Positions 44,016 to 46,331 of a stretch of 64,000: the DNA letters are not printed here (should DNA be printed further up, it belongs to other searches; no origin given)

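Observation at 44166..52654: Three different membrane pyrophosphatase subfamilies side by side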

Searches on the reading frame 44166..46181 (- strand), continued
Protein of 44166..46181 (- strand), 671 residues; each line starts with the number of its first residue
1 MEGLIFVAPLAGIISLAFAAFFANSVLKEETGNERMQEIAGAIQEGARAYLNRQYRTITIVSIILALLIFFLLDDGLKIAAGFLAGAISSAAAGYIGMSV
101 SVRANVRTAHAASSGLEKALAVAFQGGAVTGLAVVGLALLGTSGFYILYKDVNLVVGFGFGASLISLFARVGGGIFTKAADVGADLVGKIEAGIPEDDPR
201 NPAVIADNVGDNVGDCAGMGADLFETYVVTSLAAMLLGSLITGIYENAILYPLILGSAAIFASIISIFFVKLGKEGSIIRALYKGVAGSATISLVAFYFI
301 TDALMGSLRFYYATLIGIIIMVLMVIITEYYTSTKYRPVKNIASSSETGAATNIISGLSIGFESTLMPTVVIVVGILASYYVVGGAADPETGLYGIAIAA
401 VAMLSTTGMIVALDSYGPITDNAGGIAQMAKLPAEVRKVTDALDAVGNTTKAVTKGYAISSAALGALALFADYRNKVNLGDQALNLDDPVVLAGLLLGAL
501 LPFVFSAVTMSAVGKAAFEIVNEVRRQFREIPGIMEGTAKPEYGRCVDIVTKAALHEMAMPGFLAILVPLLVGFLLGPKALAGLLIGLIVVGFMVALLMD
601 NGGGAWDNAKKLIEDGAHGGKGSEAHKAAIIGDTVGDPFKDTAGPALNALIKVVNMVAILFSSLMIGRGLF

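Call 36: find_encoding_contigs(protein=P0293, flank=10000, max_places=2)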
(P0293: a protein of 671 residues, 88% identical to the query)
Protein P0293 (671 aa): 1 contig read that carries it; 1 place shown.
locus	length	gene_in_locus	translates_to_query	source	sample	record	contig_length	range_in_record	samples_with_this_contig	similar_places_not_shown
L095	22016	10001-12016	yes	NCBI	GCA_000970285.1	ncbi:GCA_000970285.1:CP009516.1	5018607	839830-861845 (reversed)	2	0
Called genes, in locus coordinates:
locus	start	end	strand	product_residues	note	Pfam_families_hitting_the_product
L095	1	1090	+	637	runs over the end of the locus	PF07650:KH_2 (faint), PF17214:KH_TffA, PF00753:Lactamase_B, PF16661:Lactamase_B_6, PF23023:Anti-Pycsar_Apyc1 (weak), PF12706:Lactamase_B_2, PF10996:Beta-Casp, PF07521:RMMBL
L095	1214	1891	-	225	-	PF00702:Hydrolase, PF13419:HAD_2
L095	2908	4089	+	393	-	PF00091:Tubulin, PF12327:FtsZ_C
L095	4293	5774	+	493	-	PF03599:CdhD (faint), PF00809:Pterin_bind, PF14251:PterinBD-DUF4346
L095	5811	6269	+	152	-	-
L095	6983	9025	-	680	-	PF03030:H_PPase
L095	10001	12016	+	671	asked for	PF03030:H_PPase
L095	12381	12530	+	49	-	-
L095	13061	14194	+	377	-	PF07690:MFS_1, PF00083:Sugar_tr, PF07690:MFS_1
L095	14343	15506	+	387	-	PF07690:MFS_1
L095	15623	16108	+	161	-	PF01472:PUA, PF26292:PUA_elF2D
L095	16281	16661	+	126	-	PF04472:SepF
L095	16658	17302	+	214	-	PF22794:jr-ZPR1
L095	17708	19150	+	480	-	PF00587:tRNA-synt_2b, PF03129:HGTP_anticodon, PF09180:ProRS-C_1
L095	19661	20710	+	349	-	-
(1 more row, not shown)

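Call 37: find_encoding_contigs(protein=P0280, flank=10000, max_places=2)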
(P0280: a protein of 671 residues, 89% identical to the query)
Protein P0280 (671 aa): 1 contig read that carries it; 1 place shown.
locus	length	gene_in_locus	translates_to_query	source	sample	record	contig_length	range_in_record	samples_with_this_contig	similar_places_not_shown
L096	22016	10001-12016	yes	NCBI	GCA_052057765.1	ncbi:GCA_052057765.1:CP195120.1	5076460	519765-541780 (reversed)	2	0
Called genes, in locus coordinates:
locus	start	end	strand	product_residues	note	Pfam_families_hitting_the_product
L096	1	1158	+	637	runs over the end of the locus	PF07650:KH_2 (faint), PF17214:KH_TffA, PF00753:Lactamase_B, PF16661:Lactamase_B_6, PF23023:Anti-Pycsar_Apyc1 (weak), PF12706:Lactamase_B_2, PF10996:Beta-Casp, PF07521:RMMBL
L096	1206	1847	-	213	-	PF00702:Hydrolase, PF13419:HAD_2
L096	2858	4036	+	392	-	PF00091:Tubulin, PF12327:FtsZ_C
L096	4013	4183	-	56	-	-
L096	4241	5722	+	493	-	PF00809:Pterin_bind, PF14251:PterinBD-DUF4346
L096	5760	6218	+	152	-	-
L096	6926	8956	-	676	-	PF03030:H_PPase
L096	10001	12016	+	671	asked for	PF03030:H_PPase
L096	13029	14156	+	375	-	PF07690:MFS_1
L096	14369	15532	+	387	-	PF07690:MFS_1, PF00083:Sugar_tr (weak), PF07690:MFS_1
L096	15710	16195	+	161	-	PF09183:DUF1947 (faint), PF01472:PUA, PF26292:PUA_elF2D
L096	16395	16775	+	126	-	PF04472:SepF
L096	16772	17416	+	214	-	PF22794:jr-ZPR1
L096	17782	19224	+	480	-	PF00587:tRNA-synt_2b, PF03129:HGTP_anticodon, PF09180:ProRS-C_1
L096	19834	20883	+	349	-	-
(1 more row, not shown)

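Call 70: find_encoding_contigs(protein=P0323, flank=8000, max_places=1)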
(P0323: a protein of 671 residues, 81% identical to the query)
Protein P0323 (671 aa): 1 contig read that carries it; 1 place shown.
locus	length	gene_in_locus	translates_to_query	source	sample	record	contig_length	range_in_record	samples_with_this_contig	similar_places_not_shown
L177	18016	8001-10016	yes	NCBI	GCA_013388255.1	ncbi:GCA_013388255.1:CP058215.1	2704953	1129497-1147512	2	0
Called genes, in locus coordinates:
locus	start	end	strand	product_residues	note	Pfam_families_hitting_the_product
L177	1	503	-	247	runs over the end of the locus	PF01925:TauE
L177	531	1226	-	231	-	PF02254:TrkA_N, PF02080:TrkA_C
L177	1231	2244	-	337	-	PF00520:Ion_trans (weak), PF07885:Ion_trans_2, PF02254:TrkA_N, PF02080:TrkA_C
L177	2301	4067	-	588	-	PF02163:Peptidase_M50, PF13180:PDZ_2 (weak), PF00595:PDZ (weak), PF13180:PDZ_2, PF17820:PDZ_6 (weak)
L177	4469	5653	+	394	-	PF00091:Tubulin, PF12327:FtsZ_C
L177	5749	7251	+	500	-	PF00809:Pterin_bind (weak), PF14251:PterinBD-DUF4346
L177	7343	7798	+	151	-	-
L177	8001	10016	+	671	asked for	PF03030:H_PPase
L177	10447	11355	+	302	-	PF25231:DUF7847 (weak)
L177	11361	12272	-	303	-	PF22082:TtuA_LIM_N, PF01171:ATP_bind_3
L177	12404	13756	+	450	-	PF01970:TctA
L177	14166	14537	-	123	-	PF00190:Cupin_1 (weak), PF01050:MannoseP_isomer (weak), PF02311:AraC_binding, PF07883:Cupin_2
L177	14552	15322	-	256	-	PF00142:Fer4_NifH (faint), PF01656:CbiA, PF02374:ArsA_ATPase, PF10609:ParA (weak), PF13614:AAA_31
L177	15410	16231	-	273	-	PF03781:FGE-sulfatase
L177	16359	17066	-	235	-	PF20127:DUF6517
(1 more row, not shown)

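Call 85: search_solved_structures(query=window:44166-46181:-, show_alignments=0)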
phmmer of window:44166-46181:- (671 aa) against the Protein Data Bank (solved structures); distinct sequences matched with E-value up to 0.001: 11.
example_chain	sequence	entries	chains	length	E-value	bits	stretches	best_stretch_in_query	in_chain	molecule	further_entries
8b37_A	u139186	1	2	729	2.5e-164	551.5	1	8-667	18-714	K(+)-insensitive pyrophosphate-energized proton pump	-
4av3_A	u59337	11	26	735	7.6e-152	510.3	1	4-664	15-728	K(+)-STIMULATED PYROPHOSPHATE-ENERGIZED SODIUM PUMP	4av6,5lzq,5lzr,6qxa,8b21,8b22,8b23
6afz_A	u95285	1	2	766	6.6e-151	507.2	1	81-665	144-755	Pyrophosphate-energized vacuolar membrane proton pump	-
6aft_A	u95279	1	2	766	8.5e-151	506.9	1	81-665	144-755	Pyrophosphate-energized vacuolar membrane proton pump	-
4a01_A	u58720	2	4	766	9.2e-151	506.7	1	81-665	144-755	PROTON PYROPHOSPHATASE | Pyrophosphate-energized vacuolar membrane proton pump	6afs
6afy_A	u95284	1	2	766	9.2e-151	506.7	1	81-665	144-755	Pyrophosphate-energized vacuolar membrane proton pump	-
5gpj_A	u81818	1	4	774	9.7e-151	506.7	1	81-665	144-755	Pyrophosphate-energized vacuolar membrane proton pump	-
6afu_A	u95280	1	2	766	1.6e-150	505.9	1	81-665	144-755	Pyrophosphate-energized vacuolar membrane proton pump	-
6afx_A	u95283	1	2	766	1.8e-150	505.7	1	81-665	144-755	Pyrophosphate-energized vacuolar membrane proton pump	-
6afw_A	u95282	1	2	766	1.9e-150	505.7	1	81-665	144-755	Pyrophosphate-energized vacuolar membrane proton pump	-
6afv_A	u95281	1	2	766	4.8e-150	504.4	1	81-665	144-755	Pyrophosphate-energized vacuolar membrane proton pump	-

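Call 95: find_encoding_contigs(protein=P0281, flank=8000, max_places=2)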
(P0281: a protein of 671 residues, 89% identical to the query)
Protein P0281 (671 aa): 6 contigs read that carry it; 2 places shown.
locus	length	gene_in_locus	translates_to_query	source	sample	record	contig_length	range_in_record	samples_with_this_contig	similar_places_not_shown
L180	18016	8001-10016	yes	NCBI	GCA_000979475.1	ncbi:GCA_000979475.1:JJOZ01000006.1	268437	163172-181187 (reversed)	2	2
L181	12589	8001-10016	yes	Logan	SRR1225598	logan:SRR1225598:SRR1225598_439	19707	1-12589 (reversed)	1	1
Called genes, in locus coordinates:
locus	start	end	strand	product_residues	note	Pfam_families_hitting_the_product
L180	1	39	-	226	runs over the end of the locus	PF00702:Hydrolase, PF13419:HAD_2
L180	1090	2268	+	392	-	PF00091:Tubulin, PF12327:FtsZ_C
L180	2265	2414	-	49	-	-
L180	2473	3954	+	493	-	PF00809:Pterin_bind, PF14251:PterinBD-DUF4346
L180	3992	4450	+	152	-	-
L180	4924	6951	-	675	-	PF03030:H_PPase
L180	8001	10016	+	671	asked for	PF03030:H_PPase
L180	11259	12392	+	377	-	PF07690:MFS_1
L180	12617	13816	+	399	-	PF07690:MFS_1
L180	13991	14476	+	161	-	PF01472:PUA, PF26292:PUA_elF2D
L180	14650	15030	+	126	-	PF04472:SepF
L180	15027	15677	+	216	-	PF22794:jr-ZPR1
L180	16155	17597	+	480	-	PF00587:tRNA-synt_2b, PF03129:HGTP_anticodon, PF09180:ProRS-C_1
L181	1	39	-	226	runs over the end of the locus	PF00702:Hydrolase, PF13419:HAD_2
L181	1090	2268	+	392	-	PF00091:Tubulin, PF12327:FtsZ_C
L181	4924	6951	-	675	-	PF03030:H_PPase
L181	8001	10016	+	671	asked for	PF03030:H_PPase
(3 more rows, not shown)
